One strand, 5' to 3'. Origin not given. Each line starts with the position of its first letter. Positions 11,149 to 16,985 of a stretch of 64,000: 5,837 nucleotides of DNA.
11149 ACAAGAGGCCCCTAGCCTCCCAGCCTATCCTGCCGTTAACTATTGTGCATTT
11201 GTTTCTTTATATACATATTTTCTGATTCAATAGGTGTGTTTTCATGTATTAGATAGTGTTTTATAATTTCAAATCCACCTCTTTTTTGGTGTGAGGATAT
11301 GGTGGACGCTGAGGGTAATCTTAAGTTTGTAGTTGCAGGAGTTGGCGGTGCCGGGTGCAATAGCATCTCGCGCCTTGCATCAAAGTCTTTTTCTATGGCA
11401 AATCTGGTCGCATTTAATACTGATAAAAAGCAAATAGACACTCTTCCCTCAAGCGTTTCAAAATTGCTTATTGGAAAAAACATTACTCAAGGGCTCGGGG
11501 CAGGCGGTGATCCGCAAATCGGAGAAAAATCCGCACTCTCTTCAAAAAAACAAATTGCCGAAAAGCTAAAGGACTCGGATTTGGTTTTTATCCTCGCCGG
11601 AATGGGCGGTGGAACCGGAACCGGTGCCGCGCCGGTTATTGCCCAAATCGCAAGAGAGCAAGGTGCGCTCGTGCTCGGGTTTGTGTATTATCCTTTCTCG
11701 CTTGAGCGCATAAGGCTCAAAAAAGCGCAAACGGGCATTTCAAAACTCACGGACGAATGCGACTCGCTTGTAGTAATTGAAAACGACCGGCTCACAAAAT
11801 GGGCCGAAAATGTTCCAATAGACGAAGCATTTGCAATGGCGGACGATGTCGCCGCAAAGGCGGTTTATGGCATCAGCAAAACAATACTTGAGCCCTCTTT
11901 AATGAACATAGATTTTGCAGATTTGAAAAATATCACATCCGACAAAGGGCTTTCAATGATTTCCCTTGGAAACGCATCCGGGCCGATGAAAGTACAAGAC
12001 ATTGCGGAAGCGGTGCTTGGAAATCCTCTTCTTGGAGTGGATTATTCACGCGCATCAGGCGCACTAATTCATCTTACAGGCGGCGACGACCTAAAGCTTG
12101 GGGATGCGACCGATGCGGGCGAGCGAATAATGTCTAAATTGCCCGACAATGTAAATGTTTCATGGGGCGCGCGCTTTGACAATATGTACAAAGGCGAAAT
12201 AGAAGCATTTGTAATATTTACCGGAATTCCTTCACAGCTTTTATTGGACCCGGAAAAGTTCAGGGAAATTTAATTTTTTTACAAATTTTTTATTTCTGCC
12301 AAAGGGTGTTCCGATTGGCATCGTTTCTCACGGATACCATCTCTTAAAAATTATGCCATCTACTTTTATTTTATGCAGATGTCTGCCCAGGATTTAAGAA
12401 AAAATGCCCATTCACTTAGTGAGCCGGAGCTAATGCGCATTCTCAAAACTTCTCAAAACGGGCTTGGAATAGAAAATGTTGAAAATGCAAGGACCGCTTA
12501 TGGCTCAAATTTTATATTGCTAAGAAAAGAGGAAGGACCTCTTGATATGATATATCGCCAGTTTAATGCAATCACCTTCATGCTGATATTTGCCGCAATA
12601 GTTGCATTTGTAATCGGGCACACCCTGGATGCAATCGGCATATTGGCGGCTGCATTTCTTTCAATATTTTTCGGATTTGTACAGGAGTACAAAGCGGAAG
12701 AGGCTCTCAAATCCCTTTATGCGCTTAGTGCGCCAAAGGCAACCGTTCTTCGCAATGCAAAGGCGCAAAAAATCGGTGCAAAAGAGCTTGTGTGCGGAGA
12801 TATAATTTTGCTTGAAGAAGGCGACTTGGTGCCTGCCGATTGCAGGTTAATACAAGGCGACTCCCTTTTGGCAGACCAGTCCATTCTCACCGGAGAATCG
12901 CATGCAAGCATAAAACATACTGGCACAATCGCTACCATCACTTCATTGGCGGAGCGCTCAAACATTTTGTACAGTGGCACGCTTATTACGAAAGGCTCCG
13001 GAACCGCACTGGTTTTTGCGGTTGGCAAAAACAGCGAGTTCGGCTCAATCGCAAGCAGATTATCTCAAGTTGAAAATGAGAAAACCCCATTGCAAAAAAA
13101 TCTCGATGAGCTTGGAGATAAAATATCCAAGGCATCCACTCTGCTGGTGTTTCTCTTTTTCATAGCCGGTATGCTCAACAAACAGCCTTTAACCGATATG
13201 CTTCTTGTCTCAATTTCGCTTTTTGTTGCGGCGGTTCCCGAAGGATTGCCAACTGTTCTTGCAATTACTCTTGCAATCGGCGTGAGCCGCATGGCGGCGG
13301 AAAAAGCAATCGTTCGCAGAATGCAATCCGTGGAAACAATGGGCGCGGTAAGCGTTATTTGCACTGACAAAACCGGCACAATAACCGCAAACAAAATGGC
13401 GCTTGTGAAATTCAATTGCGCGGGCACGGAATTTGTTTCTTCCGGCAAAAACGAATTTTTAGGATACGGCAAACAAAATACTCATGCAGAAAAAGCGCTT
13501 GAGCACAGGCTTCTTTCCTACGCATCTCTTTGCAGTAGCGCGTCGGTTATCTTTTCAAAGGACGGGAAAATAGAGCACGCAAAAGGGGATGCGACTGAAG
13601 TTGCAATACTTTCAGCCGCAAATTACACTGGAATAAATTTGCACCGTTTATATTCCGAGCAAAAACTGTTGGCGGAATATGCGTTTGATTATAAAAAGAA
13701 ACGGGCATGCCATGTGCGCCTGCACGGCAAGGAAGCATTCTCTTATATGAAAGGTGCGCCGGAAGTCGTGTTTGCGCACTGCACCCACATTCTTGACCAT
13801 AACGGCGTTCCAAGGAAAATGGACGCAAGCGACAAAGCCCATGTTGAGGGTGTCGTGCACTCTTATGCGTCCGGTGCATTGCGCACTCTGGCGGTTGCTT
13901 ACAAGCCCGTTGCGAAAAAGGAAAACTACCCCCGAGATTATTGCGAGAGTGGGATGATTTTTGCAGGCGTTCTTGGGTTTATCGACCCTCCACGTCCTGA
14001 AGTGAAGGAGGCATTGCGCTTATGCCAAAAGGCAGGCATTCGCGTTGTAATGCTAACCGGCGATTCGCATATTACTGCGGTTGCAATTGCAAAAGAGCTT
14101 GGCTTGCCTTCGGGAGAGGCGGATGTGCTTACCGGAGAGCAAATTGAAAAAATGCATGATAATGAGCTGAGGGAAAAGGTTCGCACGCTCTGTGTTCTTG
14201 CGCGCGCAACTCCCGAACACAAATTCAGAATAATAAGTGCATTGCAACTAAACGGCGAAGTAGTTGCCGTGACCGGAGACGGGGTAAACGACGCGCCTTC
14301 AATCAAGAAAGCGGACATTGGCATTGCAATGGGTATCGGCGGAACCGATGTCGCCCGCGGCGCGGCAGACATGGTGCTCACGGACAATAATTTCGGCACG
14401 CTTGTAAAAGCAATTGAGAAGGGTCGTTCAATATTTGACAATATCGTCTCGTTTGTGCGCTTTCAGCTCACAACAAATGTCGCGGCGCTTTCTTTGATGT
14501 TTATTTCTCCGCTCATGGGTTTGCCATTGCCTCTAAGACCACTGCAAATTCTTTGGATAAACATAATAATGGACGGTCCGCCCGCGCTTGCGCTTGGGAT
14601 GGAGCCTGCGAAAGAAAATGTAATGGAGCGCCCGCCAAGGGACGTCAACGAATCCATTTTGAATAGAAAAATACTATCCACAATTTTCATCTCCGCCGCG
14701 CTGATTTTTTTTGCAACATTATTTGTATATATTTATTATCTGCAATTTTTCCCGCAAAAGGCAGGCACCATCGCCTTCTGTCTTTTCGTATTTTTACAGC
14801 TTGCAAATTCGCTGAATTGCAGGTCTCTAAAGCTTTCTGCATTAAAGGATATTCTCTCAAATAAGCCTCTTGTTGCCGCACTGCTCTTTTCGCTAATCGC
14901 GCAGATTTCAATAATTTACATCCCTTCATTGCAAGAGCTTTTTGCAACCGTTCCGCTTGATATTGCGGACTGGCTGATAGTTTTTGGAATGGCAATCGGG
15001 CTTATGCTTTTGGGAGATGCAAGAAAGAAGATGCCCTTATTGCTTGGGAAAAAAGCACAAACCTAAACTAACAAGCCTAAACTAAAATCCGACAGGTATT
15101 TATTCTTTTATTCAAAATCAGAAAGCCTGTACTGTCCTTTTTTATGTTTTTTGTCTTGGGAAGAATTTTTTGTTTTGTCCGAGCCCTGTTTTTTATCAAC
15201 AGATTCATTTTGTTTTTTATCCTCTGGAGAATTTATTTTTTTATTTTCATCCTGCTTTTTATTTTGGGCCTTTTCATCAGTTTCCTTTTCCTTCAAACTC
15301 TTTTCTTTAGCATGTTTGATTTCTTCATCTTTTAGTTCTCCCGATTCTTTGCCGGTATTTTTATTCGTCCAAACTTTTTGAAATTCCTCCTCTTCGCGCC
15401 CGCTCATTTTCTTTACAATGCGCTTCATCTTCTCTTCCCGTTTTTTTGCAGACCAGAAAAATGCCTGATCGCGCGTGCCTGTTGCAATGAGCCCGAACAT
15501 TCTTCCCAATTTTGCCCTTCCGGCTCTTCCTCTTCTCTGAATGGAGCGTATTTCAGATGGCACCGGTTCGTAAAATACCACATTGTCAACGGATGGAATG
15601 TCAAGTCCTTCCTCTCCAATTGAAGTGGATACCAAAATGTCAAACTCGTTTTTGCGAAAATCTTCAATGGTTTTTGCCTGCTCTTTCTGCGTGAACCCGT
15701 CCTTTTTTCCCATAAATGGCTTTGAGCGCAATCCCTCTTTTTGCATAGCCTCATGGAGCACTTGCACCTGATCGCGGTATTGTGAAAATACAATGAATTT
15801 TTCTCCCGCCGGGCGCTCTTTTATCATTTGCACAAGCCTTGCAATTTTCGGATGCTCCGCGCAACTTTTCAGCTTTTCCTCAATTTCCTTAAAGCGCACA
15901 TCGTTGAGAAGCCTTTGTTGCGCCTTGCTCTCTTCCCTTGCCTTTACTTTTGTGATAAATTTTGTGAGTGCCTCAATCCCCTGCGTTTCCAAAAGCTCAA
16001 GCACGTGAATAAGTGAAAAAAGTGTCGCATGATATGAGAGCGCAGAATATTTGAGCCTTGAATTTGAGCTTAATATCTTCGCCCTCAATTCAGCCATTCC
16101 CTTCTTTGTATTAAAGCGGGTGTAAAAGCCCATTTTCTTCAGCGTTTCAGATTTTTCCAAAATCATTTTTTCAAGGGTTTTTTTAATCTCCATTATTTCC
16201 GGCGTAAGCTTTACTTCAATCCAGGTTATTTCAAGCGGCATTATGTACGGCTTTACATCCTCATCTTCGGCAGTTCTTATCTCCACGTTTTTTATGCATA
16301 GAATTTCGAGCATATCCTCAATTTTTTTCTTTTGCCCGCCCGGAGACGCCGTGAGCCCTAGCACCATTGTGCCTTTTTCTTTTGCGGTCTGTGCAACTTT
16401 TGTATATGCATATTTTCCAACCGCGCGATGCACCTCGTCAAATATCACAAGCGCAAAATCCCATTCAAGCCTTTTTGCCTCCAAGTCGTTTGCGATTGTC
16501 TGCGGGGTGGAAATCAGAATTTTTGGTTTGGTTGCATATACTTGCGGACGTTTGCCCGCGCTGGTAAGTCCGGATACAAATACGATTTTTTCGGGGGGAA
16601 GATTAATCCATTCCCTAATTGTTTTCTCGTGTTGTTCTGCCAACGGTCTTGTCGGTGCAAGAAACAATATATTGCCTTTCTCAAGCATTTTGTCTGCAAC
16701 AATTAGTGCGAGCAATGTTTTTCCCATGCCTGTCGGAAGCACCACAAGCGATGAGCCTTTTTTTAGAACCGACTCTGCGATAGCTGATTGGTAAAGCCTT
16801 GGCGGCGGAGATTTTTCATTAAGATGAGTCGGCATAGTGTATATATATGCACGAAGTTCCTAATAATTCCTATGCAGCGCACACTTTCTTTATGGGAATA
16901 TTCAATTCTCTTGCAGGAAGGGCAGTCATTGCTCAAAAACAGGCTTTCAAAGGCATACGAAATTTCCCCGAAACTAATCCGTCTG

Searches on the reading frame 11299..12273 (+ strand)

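Call 6: search_protein_families(library=pfam, proteins=[window:11299-12273:+], max_evalue=0.001)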
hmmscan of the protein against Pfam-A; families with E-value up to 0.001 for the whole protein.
window:11299-12273:+ (324 aa): 2 families
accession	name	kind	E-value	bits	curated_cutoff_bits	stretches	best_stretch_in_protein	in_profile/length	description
PF00091.31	Tubulin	-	4.5e-42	144.9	33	1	11-167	3-187/190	Tubulin/FtsZ family, GTPase domain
PF12327.13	FtsZ_C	-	2.3e-21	76.3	27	1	217-310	1-94/95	FtsZ family, C-terminal domain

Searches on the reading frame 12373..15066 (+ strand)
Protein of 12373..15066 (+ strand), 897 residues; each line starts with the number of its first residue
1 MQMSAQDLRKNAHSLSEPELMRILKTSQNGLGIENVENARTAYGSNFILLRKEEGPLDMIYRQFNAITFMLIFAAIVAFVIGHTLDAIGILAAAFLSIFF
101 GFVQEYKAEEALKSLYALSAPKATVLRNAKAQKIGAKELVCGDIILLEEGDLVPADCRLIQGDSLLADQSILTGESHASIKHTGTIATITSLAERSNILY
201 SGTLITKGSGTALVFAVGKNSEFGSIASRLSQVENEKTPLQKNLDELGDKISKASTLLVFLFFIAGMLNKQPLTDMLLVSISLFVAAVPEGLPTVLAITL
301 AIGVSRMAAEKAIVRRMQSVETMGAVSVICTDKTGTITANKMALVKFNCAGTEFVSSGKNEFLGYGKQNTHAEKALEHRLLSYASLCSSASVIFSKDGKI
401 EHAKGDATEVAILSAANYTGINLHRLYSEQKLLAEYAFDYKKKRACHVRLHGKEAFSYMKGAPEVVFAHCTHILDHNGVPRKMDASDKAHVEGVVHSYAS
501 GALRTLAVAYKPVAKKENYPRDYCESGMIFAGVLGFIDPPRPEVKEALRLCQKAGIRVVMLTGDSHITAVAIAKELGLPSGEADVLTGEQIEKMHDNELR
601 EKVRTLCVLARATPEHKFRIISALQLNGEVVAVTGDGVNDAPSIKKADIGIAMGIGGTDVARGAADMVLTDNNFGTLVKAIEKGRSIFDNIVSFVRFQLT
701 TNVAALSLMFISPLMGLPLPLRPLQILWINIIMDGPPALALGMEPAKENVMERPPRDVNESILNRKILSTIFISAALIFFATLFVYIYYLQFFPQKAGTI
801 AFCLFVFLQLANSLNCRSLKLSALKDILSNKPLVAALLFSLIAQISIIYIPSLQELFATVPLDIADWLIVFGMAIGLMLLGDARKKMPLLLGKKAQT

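Call 6: search_protein_families(library=pfam, proteins=[window:12373-15066:+], max_evalue=0.001)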
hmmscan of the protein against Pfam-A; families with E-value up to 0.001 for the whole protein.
window:12373-15066:+ (897 aa): 7 families
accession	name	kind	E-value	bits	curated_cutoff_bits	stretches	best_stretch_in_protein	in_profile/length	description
PF00689.26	Cation_ATPase_C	-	8e-51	172.7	27.3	1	718-886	1-174/175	Cation transporting ATPase, C-terminus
PF00122.25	E1-E2_ATPase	-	1.5e-50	171.7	28.1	1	118-309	2-180/181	E1-E2 ATPase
PF00702.32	Hydrolase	-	4e-18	66.9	26.4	1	531-648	88-191/191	haloacid dehalogenase-like hydrolase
PF13246.12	Cation_ATPase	-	5.3e-16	58.8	21.7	1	386-473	2-91/91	Cation transport ATPase (P-type)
PF00690.31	Cation_ATPase_N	-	2.4e-09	37.2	20.4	1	13-78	2-69/69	Cation transporter/ATPase, N-terminus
PF08282.18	Hydrolase_3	-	1.8e-07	31.6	20.9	1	620-681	195-255/255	haloacid dehalogenase-like hydrolase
PF12710.13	HAD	-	1.2e-06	29.5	27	1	541-642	87-186/189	haloacid dehalogenase-like hydrolase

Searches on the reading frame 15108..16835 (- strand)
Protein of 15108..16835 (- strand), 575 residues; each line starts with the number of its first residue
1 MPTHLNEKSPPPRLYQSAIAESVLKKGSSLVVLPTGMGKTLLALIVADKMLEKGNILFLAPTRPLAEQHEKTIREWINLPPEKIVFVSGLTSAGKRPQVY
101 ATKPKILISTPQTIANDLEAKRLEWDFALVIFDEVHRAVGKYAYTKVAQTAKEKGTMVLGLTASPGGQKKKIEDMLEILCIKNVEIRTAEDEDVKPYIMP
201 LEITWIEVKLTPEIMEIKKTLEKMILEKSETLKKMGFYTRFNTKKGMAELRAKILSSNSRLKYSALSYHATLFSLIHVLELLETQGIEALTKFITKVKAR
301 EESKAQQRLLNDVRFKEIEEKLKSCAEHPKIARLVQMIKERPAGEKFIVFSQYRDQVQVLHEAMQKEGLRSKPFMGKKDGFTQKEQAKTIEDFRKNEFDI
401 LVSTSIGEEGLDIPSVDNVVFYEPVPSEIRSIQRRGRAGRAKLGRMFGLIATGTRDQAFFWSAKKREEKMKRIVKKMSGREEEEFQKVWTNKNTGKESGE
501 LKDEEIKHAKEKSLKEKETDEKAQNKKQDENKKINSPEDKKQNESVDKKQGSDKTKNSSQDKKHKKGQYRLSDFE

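Call 6: search_protein_families(library=pfam, proteins=[window:15108-16835:-], max_evalue=0.001)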
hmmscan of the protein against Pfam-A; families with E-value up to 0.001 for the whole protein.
window:15108-16835:- (575 aa): 4 families
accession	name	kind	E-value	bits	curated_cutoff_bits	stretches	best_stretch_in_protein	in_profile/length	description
PF00271.37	Helicase_C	-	7.1e-25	87.8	23.5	1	330-442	2-110/110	Helicase conserved C-terminal domain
PF04851.21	ResIII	-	5.9e-22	78.8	22.5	1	12-165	4-162/164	Type III restriction enzyme, res subunit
PF00270.35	DEAD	-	8.7e-22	78.1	26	1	15-166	3-161/167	DEAD/DEAH box helicase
PF21210.2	RNA_helicase_helical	-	1e-08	35.7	27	1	252-317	38-105/108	Putative ATP-dependent RNA helicase, helical bundle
